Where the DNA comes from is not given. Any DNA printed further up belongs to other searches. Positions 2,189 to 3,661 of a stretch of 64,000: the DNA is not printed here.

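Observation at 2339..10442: Eight-gene operon linking a partner-switching module to a (p)ppGpp hydrolase, an APH-like kinase and guanine deaminase, with no sigma factor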

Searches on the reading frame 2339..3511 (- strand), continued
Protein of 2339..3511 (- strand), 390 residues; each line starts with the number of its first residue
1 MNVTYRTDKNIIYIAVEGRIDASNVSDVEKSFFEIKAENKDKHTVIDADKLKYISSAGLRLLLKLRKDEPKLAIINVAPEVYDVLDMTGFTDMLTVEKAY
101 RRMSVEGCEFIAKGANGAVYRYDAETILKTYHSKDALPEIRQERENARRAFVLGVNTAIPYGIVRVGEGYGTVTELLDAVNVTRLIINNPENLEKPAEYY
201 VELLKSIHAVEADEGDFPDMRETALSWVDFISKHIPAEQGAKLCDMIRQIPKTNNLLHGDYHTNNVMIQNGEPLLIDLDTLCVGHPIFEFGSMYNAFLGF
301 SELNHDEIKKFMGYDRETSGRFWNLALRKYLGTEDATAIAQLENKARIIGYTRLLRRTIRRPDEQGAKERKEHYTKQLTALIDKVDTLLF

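Call 87: search_protein_families(library=pfam, proteins=[P0245, P0249, P0314, P0324, P0377, P0304, P0326, P0252, P0274], max_evalue=0.001)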
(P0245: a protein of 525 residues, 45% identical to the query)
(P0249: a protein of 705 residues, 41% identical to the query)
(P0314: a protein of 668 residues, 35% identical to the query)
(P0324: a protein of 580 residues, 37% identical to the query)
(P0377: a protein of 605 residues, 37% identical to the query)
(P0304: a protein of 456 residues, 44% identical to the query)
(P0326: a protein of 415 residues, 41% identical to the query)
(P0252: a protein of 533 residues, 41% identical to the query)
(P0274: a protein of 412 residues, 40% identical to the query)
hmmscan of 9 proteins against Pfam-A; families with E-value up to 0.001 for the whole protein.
P0245 (525 aa): 4 families
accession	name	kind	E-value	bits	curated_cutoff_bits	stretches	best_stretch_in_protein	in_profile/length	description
PF13581.12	HATPase_c_2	-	5.8e-16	59.1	27.4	1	12-130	7-127/127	Histidine kinase-like ATPase domain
PF01740.26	STAS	-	1.7e-15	57.1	22.6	1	145-232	10-101/106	STAS domain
PF01636.29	APH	-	5.4e-10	39.9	23.2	1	244-431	4-214/239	Phosphotransferase enzyme family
PF13466.11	STAS_2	-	0.00011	22.7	29.2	1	150-224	3-79/80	STAS domain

P0249 (705 aa): 4 families
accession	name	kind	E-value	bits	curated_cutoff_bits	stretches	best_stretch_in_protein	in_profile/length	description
PF01636.29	APH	-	5.5e-14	52.9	23.2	1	106-291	3-210/239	Phosphotransferase enzyme family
PF01740.26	STAS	-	8.8e-14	51.6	22.6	1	2-95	4-101/106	STAS domain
PF02811.25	PHP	-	3e-07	31.3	26.4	1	425-497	1-76/164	PHP domain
PF13466.11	STAS_2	-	1.3e-05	25.7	29.2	1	11-86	1-78/80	STAS domain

P0314 (668 aa): 7 families
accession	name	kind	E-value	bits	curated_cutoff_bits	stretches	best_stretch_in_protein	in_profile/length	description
PF24391.1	HD-CE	-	1.2e-37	130.5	27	1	39-243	1-236/263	HD-CE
PF01636.29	APH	-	8.6e-15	55.6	23.2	1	387-574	4-212/239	Phosphotransferase enzyme family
PF01740.26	STAS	-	5.4e-07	29.8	22.6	1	290-377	13-103/106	STAS domain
PF02958.26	EcKL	-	1.4e-06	28.3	22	1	510-572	193-262/294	Ecdysteroid kinase-like family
PF19974.5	TCAD9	-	6e-06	26.1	40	1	510-572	293-339/429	Ternary complex associated domain 9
PF04655.20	APH_6_hur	-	0.00019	21.3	27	1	521-595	150-225/252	Aminoglycoside/hydroxyurea antibiotic resistance kinase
PF13466.11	STAS_2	-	0.00073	20.1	29.2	0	293-367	4-79/80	STAS domain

P0324 (580 aa): 5 families
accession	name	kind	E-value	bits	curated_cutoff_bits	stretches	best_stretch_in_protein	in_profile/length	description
PF01636.29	APH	-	1.6e-15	58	23.2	1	296-488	4-212/239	Phosphotransferase enzyme family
PF01740.26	STAS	-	6.1e-10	39.3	22.6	1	199-280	12-97/106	STAS domain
PF13466.11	STAS_2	-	0.00022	21.8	29.2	0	203-276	4-79/80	STAS domain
PF07387.17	Seadorna_VP7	-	0.00067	19.2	20.3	0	443-475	160-192/308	Seadornavirus VP7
PF19974.5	TCAD9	-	0.00094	18.9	40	0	447-485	299-337/429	Ternary complex associated domain 9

P0377 (605 aa): 6 families
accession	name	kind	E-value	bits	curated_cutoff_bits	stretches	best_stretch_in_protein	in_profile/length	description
PF13328.12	HD_4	-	1e-16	61.5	27.2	1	30-157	2-133/156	HD domain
PF01636.29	APH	-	4e-12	46.8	23.2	1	347-521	22-212/239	Phosphotransferase enzyme family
PF01740.26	STAS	-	1.3e-10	41.4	22.6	1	228-318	5-99/106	STAS domain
PF01966.28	HD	-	5.6e-06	27.1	22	1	50-147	2-115/116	HD domain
PF13466.11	STAS_2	-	7.9e-05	23.2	29.2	1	236-312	1-79/80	STAS domain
PF09481.15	CRISPR_Cse1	-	0.00061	19.5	24.7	0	487-574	236-316/450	CRISPR-associated protein Cse1 (CRISPR_cse1)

P0304 (456 aa): 4 families
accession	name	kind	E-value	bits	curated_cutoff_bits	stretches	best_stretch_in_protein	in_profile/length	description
PF13581.12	HATPase_c_2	-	6.2e-20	71.9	27.4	1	327-453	2-127/127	Histidine kinase-like ATPase domain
PF01740.26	STAS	-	1.3e-10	41.4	22.6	1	2-87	12-101/106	STAS domain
PF13466.11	STAS_2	-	6.4e-08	33.1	29.2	1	3-69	1-66/80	STAS domain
PF01636.29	APH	-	2.4e-05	24.6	23.2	1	71-221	44-210/239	Phosphotransferase enzyme family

P0326 (415 aa): 4 families
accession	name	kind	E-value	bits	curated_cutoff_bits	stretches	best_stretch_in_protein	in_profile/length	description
PF01636.29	APH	-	1.1e-12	48.7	23.2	1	139-333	3-217/239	Phosphotransferase enzyme family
PF01740.26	STAS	-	6e-11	42.5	22.6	1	5-132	11-105/106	STAS domain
PF13466.11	STAS_2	-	1.1e-06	29.1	29.2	1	68-120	24-79/80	STAS domain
PF19974.5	TCAD9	-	0.00022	20.9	40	1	271-319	282-333/429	Ternary complex associated domain 9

P0252 (533 aa): 5 families
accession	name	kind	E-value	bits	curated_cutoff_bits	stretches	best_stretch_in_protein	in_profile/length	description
PF13581.12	HATPase_c_2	-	4.9e-20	72.3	27.4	1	405-531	2-127/127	Histidine kinase-like ATPase domain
PF01636.29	APH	-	1.8e-17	64.3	23.2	1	106-309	3-226/239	Phosphotransferase enzyme family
PF01740.26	STAS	-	8.7e-13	48.4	22.6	1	2-95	4-101/106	STAS domain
PF13466.11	STAS_2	-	9.1e-05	23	29.2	1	13-86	3-78/80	STAS domain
PF25802.1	WWC1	-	0.0003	21.2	27.8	1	359-423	2-67/135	WWC1-like, helical hairpin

P0274 (412 aa): 3 families
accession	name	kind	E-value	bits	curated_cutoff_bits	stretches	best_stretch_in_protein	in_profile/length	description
PF01636.29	APH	-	3.1e-13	50.5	23.2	1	121-307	24-225/239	Phosphotransferase enzyme family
PF01740.26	STAS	-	1.1e-10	41.6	22.6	1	5-91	10-100/106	STAS domain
PF13466.11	STAS_2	-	0.00025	21.6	29.2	0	34-62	26-53/80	STAS domain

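Call 88: list_cluster_members(proteins=[P0377, P0249, P0314, P0324])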
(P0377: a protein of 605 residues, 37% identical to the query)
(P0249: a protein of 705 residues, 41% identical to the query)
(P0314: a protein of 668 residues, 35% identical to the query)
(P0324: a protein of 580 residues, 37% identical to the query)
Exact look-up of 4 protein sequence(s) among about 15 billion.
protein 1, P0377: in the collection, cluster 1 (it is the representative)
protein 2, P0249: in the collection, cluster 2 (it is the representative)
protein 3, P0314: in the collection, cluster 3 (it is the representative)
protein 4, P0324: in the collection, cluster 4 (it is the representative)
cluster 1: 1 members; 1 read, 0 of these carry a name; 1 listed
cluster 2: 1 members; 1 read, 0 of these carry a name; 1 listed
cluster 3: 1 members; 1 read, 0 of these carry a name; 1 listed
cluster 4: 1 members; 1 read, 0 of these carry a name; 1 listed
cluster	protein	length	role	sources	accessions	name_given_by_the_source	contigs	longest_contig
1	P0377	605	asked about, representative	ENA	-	-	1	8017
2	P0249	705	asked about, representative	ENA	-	-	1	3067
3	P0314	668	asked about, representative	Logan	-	-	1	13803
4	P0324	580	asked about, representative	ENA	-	-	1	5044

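Call 90: find_encoding_contigs(protein=P0377, flank=5000, max_places=2)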
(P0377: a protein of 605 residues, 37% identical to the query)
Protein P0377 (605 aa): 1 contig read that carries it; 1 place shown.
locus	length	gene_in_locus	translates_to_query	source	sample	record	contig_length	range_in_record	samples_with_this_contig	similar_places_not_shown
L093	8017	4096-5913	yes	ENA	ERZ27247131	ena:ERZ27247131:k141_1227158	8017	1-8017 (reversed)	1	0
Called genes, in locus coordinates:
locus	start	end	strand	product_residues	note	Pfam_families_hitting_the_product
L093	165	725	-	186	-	PF00027:cNMP_binding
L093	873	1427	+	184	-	PF07155:ECF-ribofla_trS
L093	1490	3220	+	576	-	PF03193:RsgA_GTPase (faint), PF00004:AAA (faint), PF00005:ABC_tran, PF02463:SMC_N (faint), PF03215:Rad17 (faint), PF13304:AAA_21 (faint), PF12558:DUF3744, PF00005:ABC_tran, +2 more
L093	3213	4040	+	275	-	PF02361:CbiQ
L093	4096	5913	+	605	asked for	PF13328:HD_4, PF01966:HD (weak), PF01740:STAS, PF13466:STAS_2 (weak), PF01636:APH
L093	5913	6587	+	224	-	PF01648:ACPS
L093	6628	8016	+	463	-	?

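Call 91: find_encoding_contigs(protein=P0314, flank=6000, max_places=2)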
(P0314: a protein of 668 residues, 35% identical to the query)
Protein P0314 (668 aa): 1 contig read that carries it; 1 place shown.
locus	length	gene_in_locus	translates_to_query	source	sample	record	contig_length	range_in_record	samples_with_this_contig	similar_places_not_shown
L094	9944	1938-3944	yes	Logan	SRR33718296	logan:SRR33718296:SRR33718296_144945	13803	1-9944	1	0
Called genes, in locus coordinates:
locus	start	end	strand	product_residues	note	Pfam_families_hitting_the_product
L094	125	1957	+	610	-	PF01554:MatE, PF13581:HATPase_c_2 (weak)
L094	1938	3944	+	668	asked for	PF24391:HD-CE, PF01740:STAS (weak), PF01636:APH, PF19974:TCAD9 (weak), PF02958:EcKL (weak)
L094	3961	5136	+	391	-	PF05221:AdoHcyase, PF00670:AdoHcyase_NAD, PF02826:2-Hacid_dh_C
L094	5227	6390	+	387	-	-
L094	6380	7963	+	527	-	PF00501:AMP-binding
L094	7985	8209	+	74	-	PF00550:PP-binding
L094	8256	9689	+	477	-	PF00795:CN_hydrolase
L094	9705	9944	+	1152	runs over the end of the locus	PF00990:GGDEF, PF08447:PAS_3, PF00990:GGDEF, PF00563:EAL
